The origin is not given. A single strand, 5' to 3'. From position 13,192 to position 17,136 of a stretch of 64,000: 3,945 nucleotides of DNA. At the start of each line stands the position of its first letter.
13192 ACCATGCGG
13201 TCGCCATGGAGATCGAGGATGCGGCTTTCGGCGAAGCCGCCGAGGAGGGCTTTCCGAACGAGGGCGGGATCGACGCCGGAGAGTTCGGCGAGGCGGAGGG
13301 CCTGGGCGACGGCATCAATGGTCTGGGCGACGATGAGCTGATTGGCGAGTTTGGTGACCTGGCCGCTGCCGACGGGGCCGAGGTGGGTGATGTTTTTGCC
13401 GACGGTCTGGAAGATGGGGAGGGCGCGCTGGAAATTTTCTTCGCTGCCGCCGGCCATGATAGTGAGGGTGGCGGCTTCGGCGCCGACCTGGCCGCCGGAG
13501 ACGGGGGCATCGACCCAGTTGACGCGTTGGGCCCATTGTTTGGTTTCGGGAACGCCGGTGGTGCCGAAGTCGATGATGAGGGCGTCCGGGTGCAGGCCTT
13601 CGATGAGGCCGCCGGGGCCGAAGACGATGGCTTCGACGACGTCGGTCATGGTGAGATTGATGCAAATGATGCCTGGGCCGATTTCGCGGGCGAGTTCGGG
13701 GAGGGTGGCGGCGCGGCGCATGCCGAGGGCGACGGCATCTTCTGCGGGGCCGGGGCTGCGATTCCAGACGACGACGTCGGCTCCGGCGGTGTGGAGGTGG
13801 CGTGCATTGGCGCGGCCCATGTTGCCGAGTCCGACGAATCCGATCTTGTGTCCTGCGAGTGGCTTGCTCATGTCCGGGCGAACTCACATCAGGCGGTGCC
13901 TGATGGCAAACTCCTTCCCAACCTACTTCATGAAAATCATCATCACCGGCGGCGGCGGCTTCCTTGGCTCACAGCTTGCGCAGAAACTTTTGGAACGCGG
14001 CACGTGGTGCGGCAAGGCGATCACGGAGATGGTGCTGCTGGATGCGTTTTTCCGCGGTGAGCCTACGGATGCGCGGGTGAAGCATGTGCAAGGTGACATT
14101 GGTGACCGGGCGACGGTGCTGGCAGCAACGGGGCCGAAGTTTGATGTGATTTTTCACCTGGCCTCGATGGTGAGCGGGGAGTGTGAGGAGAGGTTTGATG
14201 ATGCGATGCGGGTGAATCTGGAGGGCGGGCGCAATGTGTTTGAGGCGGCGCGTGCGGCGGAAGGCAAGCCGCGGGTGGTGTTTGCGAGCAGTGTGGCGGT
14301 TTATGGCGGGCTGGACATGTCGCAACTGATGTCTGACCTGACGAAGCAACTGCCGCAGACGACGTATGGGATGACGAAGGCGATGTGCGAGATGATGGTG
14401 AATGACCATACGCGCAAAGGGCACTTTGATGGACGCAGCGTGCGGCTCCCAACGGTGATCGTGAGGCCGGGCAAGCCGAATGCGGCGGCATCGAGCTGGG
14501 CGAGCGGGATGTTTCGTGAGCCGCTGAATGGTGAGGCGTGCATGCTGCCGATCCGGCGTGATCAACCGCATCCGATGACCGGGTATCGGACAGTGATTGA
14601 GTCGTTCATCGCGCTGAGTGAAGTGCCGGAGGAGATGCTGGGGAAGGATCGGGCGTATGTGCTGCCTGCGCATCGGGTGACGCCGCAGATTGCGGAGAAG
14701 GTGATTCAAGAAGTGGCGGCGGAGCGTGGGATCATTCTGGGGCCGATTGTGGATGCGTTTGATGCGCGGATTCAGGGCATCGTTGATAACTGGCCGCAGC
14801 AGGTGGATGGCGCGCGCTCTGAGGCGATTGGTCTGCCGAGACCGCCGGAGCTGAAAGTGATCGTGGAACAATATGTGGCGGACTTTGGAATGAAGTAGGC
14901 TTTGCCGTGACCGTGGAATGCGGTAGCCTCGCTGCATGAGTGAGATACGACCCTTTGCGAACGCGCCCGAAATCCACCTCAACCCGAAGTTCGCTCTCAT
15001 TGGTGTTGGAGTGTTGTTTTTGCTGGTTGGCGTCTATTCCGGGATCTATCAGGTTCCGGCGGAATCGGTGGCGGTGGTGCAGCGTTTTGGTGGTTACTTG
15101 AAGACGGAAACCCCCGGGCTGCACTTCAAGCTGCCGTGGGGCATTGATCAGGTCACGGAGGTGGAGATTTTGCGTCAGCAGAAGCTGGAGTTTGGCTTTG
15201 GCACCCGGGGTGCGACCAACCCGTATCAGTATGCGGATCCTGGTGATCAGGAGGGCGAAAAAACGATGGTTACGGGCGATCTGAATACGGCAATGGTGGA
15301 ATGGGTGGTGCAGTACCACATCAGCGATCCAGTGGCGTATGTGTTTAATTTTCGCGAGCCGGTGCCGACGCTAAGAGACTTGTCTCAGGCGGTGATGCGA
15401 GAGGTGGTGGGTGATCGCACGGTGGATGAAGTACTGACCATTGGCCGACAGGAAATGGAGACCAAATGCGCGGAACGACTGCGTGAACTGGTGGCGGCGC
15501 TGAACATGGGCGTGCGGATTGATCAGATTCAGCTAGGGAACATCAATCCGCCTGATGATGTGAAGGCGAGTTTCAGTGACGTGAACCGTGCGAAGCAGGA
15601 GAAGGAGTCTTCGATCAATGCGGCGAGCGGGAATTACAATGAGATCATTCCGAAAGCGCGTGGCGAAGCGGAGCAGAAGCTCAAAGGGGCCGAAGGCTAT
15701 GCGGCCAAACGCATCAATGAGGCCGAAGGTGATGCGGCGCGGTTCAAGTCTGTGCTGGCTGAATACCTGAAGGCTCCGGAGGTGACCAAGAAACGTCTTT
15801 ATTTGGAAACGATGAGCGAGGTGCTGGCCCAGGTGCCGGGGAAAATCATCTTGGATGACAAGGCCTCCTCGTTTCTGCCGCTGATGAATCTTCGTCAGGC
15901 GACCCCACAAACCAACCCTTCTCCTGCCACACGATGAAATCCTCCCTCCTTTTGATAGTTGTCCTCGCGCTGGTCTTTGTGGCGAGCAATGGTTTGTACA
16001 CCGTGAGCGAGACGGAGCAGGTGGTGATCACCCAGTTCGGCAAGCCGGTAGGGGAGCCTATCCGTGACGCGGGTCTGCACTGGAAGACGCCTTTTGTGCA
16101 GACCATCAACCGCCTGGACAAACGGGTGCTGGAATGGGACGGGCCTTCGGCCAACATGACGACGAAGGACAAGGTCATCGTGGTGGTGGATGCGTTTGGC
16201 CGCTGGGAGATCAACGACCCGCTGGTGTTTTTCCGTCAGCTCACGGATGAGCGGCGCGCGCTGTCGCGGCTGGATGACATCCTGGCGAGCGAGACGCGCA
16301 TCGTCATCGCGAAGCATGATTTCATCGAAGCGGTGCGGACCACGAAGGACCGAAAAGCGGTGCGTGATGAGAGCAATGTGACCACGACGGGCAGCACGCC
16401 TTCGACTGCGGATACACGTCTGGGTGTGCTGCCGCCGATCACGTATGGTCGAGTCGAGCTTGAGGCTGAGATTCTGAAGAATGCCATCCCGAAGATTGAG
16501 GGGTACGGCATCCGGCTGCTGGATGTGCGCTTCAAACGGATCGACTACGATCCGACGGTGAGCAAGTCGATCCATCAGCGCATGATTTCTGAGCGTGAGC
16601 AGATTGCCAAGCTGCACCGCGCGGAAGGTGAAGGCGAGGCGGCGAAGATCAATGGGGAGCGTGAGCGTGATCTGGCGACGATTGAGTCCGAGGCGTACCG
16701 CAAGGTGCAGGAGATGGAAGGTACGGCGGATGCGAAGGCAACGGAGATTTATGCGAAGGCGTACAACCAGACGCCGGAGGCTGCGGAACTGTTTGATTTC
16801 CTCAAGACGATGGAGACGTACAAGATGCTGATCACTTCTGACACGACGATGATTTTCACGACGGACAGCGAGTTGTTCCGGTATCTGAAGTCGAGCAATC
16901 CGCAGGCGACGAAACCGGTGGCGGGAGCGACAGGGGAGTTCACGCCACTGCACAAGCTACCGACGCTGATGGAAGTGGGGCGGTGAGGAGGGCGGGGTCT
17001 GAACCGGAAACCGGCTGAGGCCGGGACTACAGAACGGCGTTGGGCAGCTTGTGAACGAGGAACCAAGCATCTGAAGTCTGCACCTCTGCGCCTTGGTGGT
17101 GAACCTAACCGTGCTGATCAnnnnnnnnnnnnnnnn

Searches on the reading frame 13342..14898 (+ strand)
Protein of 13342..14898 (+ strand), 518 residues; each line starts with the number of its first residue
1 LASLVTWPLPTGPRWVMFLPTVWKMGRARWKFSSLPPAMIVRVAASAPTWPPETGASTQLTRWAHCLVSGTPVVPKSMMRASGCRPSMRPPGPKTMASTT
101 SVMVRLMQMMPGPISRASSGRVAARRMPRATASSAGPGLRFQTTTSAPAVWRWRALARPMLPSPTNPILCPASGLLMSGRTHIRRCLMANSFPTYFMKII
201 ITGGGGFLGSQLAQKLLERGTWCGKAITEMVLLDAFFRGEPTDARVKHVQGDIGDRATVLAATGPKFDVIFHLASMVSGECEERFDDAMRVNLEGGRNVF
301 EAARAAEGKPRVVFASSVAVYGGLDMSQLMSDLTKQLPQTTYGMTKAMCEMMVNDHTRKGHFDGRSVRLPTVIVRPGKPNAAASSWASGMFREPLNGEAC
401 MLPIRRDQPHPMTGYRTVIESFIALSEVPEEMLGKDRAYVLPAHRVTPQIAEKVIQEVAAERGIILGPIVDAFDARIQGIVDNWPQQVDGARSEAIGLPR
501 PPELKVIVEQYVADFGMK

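Call 9: search_protein_families(library=pfam, proteins=[window:13342-14898:+], max_evalue=0.001)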
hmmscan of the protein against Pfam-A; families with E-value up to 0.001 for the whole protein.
window:13342-14898:+ (518 aa): 6 families
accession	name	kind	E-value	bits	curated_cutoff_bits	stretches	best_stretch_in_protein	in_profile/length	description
PF01370.27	Epimerase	-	1.1e-24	87.6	20.9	1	199-398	1-197/240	NAD dependent epimerase/dehydratase family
PF01073.25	3Beta_HSD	-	4.2e-18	65.8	22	1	200-376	1-178/280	3-beta hydroxysteroid dehydrogenase/isomerase family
PF16363.11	GDP_Man_Dehyd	-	2.9e-16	60.3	27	1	200-358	1-169/332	GDP-mannose 4,6 dehydratase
PF07993.18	NAD_binding_4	-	1e-15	58.1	20.1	1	201-377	1-212/258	Male sterility protein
PF04321.23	RmlD_sub_bind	-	1.8e-11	44.1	27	1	197-357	1-140/287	RmlD substrate binding domain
PF02719.21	Polysacc_synt_2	-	6.1e-07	29.3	20.2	1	199-359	1-155/293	Polysaccharide biosynthesis protein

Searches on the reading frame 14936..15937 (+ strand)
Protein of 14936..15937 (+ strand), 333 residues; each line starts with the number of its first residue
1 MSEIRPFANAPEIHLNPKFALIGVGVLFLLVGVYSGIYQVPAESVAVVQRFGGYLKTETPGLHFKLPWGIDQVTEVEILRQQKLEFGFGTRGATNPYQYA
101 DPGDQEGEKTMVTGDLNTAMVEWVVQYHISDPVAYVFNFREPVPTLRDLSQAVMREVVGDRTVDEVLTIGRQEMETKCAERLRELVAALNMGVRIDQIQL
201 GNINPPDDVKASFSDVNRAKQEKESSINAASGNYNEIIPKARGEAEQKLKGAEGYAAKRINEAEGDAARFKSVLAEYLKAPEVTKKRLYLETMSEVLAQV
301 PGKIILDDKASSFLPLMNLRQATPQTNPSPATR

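Call 8: search_protein_families(library=pfam, proteins=[window:14936-15937:+], max_evalue=0.001)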
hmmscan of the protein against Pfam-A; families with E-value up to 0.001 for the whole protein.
window:14936-15937:+ (333 aa): 1 family
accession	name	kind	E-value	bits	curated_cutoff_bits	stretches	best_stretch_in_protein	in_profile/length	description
PF01145.31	Band_7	-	4e-28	99.1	23.6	1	39-231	2-173/176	SPFH domain / Band 7 family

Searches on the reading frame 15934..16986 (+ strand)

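Call 8: search_protein_families(library=pfam, proteins=[window:15934-16986:+], max_evalue=0.001)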
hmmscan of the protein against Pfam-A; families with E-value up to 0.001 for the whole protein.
window:15934-16986:+ (350 aa): 1 family
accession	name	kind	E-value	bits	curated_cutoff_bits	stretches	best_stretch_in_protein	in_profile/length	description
PF01145.31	Band_7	-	8.4e-29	101.3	23.6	1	23-233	2-175/176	SPFH domain / Band 7 family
